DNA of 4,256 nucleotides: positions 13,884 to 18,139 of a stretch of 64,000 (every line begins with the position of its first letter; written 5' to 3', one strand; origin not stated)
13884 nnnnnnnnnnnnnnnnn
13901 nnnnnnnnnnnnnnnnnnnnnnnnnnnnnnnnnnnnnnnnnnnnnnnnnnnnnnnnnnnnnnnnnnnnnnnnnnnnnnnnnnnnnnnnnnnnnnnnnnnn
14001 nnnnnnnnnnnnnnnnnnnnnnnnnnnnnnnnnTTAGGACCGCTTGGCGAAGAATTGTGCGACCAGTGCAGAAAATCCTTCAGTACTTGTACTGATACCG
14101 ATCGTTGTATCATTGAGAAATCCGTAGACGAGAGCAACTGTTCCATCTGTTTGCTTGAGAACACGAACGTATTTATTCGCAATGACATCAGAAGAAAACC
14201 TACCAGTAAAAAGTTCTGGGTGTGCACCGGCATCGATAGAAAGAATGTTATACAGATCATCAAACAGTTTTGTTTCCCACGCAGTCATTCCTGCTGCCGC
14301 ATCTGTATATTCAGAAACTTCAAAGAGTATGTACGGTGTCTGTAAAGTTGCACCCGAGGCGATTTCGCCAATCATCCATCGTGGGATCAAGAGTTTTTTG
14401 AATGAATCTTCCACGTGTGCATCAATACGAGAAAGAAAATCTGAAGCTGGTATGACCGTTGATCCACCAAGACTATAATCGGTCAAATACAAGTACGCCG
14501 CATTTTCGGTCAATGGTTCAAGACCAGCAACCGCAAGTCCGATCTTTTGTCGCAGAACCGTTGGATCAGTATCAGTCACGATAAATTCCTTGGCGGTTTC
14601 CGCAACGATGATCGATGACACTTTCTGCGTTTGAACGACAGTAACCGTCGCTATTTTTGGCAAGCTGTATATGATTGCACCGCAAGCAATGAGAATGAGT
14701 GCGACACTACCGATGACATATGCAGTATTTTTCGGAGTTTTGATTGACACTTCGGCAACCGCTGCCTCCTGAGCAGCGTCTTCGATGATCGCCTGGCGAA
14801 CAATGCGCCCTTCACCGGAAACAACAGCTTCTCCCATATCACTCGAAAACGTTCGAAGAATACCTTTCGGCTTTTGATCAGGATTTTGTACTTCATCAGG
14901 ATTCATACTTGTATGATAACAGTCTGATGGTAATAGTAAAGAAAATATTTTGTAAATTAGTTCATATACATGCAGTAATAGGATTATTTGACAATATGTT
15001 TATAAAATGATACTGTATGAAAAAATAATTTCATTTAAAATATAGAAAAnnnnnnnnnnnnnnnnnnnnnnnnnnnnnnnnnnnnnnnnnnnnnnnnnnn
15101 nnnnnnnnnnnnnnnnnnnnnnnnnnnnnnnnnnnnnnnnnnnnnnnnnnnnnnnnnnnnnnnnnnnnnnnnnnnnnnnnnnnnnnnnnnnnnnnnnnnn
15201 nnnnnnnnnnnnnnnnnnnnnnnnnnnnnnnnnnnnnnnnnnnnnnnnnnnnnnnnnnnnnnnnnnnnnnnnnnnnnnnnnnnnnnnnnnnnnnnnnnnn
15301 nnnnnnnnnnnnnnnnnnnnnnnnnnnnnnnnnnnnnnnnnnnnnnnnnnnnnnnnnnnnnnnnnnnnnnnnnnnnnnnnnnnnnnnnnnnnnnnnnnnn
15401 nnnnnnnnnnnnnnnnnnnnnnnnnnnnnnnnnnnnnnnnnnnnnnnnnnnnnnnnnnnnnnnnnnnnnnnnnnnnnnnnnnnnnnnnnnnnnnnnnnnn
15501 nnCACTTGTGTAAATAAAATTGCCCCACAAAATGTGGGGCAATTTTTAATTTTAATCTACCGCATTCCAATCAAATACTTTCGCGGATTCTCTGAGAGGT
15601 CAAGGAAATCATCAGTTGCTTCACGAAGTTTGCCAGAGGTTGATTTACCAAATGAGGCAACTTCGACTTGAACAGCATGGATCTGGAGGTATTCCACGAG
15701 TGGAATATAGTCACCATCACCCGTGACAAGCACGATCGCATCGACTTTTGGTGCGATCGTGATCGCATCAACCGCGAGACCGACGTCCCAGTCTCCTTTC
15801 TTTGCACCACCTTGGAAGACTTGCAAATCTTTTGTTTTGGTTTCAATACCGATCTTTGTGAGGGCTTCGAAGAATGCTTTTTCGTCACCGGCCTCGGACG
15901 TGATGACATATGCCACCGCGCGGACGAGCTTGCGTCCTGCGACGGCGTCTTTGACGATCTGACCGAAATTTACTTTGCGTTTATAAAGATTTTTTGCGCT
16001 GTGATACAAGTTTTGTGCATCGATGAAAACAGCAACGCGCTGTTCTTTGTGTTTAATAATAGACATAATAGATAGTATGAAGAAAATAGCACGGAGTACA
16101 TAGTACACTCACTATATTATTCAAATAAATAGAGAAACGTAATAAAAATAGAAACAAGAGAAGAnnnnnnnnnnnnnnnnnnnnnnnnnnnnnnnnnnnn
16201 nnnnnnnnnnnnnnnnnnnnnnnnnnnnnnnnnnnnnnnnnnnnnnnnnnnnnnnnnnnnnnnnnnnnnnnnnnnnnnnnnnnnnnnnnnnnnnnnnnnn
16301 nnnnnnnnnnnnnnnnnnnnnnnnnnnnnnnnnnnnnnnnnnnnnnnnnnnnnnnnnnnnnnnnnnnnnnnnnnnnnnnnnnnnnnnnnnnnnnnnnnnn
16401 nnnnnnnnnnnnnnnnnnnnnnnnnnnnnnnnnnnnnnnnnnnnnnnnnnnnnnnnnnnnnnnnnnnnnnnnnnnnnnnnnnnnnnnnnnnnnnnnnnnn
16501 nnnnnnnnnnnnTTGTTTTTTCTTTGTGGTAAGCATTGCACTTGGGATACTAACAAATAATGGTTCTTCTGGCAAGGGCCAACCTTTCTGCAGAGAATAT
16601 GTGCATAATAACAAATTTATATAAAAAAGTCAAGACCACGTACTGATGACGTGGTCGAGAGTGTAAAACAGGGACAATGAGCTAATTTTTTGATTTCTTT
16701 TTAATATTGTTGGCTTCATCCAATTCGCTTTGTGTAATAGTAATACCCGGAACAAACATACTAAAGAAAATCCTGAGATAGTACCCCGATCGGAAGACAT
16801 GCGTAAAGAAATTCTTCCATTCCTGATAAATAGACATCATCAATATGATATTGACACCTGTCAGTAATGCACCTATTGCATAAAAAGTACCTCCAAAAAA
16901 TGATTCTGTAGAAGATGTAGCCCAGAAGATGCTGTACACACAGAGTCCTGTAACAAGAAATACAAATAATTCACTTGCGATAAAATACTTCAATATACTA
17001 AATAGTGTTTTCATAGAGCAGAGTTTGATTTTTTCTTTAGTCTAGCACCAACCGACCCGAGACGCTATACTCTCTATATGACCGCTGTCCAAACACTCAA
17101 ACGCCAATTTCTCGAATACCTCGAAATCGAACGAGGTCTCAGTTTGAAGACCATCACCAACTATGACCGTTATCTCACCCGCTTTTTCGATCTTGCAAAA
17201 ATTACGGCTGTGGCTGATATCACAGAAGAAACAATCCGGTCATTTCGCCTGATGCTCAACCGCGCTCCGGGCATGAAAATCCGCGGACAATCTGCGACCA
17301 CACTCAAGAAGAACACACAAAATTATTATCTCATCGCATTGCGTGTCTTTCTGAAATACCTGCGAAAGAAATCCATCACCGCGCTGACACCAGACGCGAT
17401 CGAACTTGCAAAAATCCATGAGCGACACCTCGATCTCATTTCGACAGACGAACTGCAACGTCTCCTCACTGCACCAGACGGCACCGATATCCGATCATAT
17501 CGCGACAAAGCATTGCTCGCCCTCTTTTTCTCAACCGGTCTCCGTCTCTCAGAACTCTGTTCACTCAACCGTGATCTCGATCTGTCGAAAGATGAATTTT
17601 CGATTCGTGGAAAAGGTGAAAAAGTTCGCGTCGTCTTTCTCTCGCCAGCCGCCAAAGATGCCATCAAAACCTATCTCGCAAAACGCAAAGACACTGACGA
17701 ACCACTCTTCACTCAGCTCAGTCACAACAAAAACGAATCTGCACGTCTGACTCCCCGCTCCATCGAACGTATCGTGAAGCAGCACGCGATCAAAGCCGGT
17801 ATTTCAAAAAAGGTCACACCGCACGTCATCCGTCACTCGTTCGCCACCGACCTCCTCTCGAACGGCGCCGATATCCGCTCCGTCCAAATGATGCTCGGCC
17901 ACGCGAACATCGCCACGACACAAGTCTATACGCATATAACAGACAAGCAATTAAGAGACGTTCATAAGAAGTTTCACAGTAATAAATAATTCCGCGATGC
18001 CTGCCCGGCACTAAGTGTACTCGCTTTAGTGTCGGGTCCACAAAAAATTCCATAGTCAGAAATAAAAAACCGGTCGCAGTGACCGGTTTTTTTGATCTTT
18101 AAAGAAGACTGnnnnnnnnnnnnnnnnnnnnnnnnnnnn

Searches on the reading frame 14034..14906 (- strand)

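Call 36: search_protein_families(library=pfam, proteins=[window:14034-14906:-], max_evalue=0.01)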
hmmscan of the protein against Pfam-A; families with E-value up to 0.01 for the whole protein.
window:14034-14906:- (290 aa): 1 family
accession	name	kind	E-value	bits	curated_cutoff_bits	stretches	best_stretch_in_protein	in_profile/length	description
PF07746.16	LigA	-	0.0031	18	25.3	1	47-108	22-82/87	Aromatic-ring-opening dioxygenase LigAB, LigA subunit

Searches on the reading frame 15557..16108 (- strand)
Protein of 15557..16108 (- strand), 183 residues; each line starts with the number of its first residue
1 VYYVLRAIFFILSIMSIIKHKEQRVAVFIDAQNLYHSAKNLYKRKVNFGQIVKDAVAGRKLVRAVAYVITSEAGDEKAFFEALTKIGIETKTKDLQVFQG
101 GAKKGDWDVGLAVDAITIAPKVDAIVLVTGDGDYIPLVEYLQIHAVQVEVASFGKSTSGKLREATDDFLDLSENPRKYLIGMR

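Call 36: search_protein_families(library=pfam, proteins=[window:15557-16108:-], max_evalue=0.01)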
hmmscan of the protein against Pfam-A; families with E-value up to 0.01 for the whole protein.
window:15557-16108:- (183 aa): 1 family
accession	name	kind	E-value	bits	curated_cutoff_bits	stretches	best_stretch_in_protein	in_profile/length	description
PF01936.24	NYN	-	5e-35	121.6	24.2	1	24-171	1-144/145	NYN domain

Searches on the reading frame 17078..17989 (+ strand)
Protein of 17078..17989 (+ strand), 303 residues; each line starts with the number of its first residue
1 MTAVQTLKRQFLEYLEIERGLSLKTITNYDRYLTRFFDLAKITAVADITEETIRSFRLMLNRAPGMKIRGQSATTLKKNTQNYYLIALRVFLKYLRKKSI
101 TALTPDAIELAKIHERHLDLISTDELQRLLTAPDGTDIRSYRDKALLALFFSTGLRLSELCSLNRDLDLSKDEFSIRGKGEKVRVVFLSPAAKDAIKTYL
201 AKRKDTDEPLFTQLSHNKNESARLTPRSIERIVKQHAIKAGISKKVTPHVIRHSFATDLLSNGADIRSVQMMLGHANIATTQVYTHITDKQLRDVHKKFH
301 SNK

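Call 26: search_protein_families(library=pfam, proteins=[window:17078-17989:+], max_evalue=0.01)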
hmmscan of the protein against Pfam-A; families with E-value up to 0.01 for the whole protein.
window:17078-17989:+ (303 aa): 4 families
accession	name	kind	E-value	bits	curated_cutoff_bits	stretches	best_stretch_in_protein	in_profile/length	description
PF00589.27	Phage_integrase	-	4e-41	141.1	27.1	1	121-290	3-171/172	Phage integrase family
PF02899.23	Phage_int_SAM_1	-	1.4e-11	44.9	22.3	1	10-97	3-81/83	Phage integrase, N-terminal SAM-like domain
PF13495.12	Phage_int_SAM_4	-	2.3e-09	38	27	2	9-64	3-57/85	Phage integrase, N-terminal SAM-like domain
PF13102.12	Phage_int_SAM_5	-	0.00031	21.5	22.3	1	11-105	6-92/98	Phage integrase SAM-like domain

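Call 43: find_homologous_proteins(query=window:17078-17986:+, max_evalue=1e-40)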
Query window:17078-17986:+ (303 aa): 8000 proteins with E <= 1e-40 among 8000 candidates; the best 120 are listed.
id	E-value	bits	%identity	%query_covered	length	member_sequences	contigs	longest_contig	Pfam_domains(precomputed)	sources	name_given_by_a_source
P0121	1.6e-185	633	97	100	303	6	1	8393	PF13495.13,PF00589.28,PF02899.24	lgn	-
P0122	1.6e-146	505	76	100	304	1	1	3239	PF13495.13,PF13102.13,PF00589.28,PF02899.24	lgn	-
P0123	2.2e-146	504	76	100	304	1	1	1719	PF13495.13,PF13102.13,PF00589.28,PF02899.24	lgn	-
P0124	5.0e-146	503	76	99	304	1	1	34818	PF00589.28,PF02899.24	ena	-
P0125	6.5e-146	503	77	100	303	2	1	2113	PF13495.13,PF00589.28,PF02899.24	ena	-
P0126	2.9e-145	501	76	99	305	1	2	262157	PF13102.13,PF00589.28,PF02899.24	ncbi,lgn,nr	ncbi:MAG: tyrosine-type recombinase/integrase [Candidatus Nomurabacteria bacterium]|nr:tyrosine-type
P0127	4.1e-145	500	77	100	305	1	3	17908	PF13495.13,PF13102.13,PF00589.28,PF02899.24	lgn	-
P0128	5.4e-145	500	76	99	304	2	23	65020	PF13495.13,PF00589.28,PF02899.24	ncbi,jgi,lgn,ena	-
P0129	8.1e-145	499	76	100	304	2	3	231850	PF13495.13,PF13102.13,PF00589.28,PF02899.24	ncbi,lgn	-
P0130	1.1e-144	499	75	100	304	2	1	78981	PF13495.13,PF13102.13,PF00589.28,PF02899.24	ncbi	-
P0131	2.4e-144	498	78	99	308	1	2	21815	PF13495.13,PF13102.13,PF00589.28,PF02899.24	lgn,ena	-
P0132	5.8e-144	497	74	100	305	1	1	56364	PF13495.13,PF13102.13,PF00589.28,PF02899.24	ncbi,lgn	-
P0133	6.0e-144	496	76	98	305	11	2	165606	PF13495.13,PF13102.13,PF00589.28,PF02899.24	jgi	jgi:site-specific recombinase XerD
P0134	2.5e-143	494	76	99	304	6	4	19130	PF13495.13,PF00589.28,PF02899.24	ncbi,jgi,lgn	jgi:site-specific recombinase XerD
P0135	4.4e-143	494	76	99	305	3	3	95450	PF13495.13,PF13102.13,PF00589.28,PF02899.24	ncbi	-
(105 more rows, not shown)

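Call 45: find_encoding_contigs(protein=P0121, flank=5000, max_places=4)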
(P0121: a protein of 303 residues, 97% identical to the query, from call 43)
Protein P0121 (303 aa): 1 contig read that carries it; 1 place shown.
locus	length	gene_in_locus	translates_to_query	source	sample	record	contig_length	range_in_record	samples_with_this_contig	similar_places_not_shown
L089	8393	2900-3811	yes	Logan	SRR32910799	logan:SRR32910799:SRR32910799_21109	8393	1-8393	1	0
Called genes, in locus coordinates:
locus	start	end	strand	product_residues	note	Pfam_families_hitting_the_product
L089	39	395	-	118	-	PF01258:zf-dskA_traR (weak)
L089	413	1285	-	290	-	-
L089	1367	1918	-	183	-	PF01936:NYN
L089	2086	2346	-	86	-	PF00312:Ribosomal_S15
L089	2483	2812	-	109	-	-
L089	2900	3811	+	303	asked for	PF02899:Phage_int_SAM_1, PF13495:Phage_int_SAM_4 (faint), PF00589:Phage_integrase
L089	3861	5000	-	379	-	PF13521:AAA_28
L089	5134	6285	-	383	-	PF01551:Peptidase_M23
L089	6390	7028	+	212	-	PF01209:Ubie_methyltran, PF02353:CMAS (weak), PF13489:Methyltransf_23, PF13847:Methyltransf_31, PF08241:Methyltransf_11, PF08242:Methyltransf_12, PF13649:Methyltransf_25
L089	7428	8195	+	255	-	PF03372:Exo_endo_phos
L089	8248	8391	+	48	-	?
